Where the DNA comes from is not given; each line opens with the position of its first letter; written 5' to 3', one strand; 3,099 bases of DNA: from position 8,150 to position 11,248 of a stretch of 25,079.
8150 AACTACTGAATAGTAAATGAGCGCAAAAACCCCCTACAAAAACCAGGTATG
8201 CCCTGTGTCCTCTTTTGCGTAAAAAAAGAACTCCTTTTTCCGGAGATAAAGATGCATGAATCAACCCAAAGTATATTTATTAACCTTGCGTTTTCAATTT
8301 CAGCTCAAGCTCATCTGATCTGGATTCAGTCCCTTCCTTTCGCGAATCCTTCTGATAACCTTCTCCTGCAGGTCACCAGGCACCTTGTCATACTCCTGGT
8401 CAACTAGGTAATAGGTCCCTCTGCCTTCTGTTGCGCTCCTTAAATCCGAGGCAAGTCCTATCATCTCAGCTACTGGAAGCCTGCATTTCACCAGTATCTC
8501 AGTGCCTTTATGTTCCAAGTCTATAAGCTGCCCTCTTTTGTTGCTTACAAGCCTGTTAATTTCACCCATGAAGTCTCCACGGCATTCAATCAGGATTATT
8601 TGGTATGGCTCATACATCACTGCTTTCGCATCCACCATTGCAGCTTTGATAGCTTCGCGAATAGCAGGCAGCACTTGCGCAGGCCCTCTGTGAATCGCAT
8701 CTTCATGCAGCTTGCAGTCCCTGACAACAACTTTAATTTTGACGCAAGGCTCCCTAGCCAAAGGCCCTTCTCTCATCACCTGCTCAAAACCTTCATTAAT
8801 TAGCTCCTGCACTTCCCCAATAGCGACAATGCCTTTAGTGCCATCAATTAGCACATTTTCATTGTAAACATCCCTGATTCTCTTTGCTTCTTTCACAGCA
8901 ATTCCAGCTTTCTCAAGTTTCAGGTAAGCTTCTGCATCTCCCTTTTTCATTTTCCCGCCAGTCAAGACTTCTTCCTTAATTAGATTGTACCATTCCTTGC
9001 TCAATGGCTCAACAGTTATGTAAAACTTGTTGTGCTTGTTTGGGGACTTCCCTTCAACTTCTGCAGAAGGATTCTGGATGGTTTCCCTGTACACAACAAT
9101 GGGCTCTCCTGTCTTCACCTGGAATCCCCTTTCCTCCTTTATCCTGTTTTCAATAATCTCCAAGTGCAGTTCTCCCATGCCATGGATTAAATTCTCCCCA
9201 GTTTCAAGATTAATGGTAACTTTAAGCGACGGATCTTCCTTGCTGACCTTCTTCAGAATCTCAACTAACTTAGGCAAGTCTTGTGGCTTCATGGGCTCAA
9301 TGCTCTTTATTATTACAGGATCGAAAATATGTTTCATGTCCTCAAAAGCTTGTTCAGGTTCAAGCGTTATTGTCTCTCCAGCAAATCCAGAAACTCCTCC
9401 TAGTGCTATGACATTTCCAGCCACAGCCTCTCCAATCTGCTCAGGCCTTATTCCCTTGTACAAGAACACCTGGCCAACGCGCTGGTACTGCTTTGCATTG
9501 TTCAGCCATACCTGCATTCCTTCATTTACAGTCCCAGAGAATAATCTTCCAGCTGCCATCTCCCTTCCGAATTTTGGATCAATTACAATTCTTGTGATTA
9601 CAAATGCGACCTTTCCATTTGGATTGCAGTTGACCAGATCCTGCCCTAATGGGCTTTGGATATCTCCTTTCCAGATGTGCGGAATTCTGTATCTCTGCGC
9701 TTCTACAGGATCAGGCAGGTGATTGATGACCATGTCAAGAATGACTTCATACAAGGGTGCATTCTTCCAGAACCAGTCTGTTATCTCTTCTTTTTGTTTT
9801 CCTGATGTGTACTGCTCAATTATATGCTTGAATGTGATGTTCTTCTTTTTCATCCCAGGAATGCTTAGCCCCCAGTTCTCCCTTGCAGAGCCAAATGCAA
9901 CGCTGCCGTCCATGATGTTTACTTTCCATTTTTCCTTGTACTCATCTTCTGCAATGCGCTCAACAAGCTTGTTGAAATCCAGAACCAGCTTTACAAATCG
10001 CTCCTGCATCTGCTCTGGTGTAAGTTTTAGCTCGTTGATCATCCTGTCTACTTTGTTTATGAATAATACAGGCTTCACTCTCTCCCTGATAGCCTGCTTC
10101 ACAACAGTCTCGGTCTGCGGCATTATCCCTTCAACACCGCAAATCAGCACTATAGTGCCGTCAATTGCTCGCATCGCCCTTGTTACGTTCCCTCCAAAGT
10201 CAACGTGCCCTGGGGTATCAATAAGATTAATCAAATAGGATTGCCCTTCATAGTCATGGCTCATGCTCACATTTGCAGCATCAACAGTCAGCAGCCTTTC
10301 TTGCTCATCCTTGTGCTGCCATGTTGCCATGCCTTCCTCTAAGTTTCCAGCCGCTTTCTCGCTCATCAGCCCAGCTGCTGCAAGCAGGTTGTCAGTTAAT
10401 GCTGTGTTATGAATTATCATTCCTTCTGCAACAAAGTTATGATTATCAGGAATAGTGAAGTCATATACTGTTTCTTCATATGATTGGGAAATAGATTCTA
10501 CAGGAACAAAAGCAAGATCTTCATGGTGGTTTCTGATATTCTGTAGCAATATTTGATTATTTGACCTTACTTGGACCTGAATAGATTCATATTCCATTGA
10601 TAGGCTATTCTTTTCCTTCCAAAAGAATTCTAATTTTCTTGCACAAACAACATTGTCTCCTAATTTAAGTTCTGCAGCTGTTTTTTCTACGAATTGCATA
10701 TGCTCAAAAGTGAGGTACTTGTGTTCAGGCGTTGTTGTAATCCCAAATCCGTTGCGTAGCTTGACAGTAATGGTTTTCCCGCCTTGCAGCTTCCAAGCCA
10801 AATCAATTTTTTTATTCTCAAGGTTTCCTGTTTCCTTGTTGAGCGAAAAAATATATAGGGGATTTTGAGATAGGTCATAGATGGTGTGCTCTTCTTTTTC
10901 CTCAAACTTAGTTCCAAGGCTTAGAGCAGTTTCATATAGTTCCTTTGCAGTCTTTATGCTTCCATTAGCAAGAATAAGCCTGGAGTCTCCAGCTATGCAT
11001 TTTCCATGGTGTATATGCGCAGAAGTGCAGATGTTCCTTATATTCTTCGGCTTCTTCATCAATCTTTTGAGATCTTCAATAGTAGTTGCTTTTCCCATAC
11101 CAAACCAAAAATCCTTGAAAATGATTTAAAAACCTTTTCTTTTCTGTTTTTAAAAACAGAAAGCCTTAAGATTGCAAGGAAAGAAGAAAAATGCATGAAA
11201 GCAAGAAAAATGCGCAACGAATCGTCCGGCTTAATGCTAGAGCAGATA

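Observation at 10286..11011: EF-2 with both monovalent-cation ligands of the GTPase site replaced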

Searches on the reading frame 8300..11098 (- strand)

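Call 4: search_protein_families(library=pfam, proteins=[window:8300-11098:-], max_evalue=0.01)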
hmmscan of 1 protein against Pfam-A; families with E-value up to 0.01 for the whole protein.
window:8300-11098:- (932 aa): 7 families
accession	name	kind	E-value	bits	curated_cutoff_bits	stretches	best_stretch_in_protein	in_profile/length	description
PF00009.33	GTP_EFTU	-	5.1e-44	150.6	26.5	1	232-462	17-187/188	Elongation factor Tu GTP binding domain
PF14890.11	Intein_splicing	-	7e-25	88.1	35.8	1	42-231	2-155/155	Intein splicing domain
PF14492.12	EFG_III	-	2.4e-22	79.2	27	1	593-664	3-74/75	Elongation Factor G, domain III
PF03764.24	EFG_IV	-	1.8e-21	76.6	24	1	721-825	14-121/121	Elongation factor G, domain IV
PF00679.30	EFG_C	-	2.5e-20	72.7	27.9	1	828-913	2-88/89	Elongation factor G C-terminus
PF03144.31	GTP_EFTU_D2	-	4.9e-08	33.7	30.3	1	515-577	4-72/73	Elongation factor Tu domain 2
PF22042.2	EF-G_D2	-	1.1e-06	29.1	27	1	500-572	5-74/84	Elongation factor G domain 2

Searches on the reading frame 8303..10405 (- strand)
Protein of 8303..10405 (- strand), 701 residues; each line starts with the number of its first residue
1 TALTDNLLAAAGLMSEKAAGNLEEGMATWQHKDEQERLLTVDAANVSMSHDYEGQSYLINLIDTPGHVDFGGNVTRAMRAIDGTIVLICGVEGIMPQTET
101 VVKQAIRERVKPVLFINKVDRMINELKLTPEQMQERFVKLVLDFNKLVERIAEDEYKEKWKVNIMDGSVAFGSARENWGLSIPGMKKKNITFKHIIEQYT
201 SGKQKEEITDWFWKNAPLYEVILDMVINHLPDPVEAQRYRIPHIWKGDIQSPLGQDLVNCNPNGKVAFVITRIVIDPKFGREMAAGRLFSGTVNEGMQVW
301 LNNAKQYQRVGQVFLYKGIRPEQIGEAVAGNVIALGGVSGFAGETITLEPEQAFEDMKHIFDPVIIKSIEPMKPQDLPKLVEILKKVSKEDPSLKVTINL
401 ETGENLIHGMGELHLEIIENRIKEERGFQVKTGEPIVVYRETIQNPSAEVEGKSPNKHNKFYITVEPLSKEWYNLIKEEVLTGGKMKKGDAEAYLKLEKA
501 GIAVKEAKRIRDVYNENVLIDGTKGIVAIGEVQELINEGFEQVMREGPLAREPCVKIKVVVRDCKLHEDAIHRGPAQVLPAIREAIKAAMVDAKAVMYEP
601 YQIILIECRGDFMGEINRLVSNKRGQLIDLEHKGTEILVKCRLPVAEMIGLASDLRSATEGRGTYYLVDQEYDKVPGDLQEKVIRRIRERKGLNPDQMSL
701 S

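Call 71: search_protein_families(library=ncbifam, proteins=[window:8303-10405:-], max_evalue=1e-10)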
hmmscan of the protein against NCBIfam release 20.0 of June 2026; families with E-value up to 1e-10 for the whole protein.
window:8303-10405:- (701 aa): 19 families
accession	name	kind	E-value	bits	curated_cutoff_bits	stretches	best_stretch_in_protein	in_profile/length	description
TIGR00490.1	aEF-2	equivalog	1e-266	886.7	738.45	1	1-695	33-719/720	elongation factor EF-2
NF009381.0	PRK12740.1-5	subfamily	4.8e-87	293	583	2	221-689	267-687/692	elongation factor G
TIGR00484.1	EF-G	equivalog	1.4e-84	284.6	659.4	3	220-470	268-517/691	elongation factor G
NF009891.0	PRK13351.1-1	equivalog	7.6e-71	239.6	597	3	221-447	252-476/681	elongation factor G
NF009379.0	PRK12740.1-3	equivalog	7.4e-52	176.8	513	2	266-448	292-469/674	elongation factor G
TIGR01394.1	TypA_BipA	equivalog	5.5e-49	166.9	757.3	2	1-141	15-148/594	translational GTPase TypA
NF009377.1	PRK12740.1-1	equivalog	6.2e-46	157.1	890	3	222-452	272-505/700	elongation factor G-like protein EF-G2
NF058620.1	EFG2_Bacteroid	exception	6.1e-44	150.5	1000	1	258-689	293-713/717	elongation factor G2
NF012153.1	tet_protect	equivalog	1.7e-43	148.8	775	2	1-145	14-153/614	tetracycline resistance ribosomal protection protein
TIGR01393.1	lepA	equivalog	3.5e-33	114.8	533.9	1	3-133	19-146/595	translation elongation factor 4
NF001964.0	PRK00741.1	equivalog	5.5e-26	91.1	473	1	33-125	61-149/529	peptide chain release factor 3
NF033148.1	tet_protect_M_W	exception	2.6e-25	88.8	1100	1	1-139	17-150/639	TetM/TetW/TetO/TetS family tetracycline resistance ribosomal protection protein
NF007583.0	PRK10218.1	equivalog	8.6e-25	86.8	1260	1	1-140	19-151/607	ribosome-dependent GTPase TypA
NF000120.3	47473_otr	exception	6.7e-24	84.4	900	1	1-122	16-132/608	tetracycline resistance ribosomal protection protein Otr(A)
NF009892.0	PRK13351.1-3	equivalog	1.4e-22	79.9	640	1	1-125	17-141/623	elongation factor G-like protein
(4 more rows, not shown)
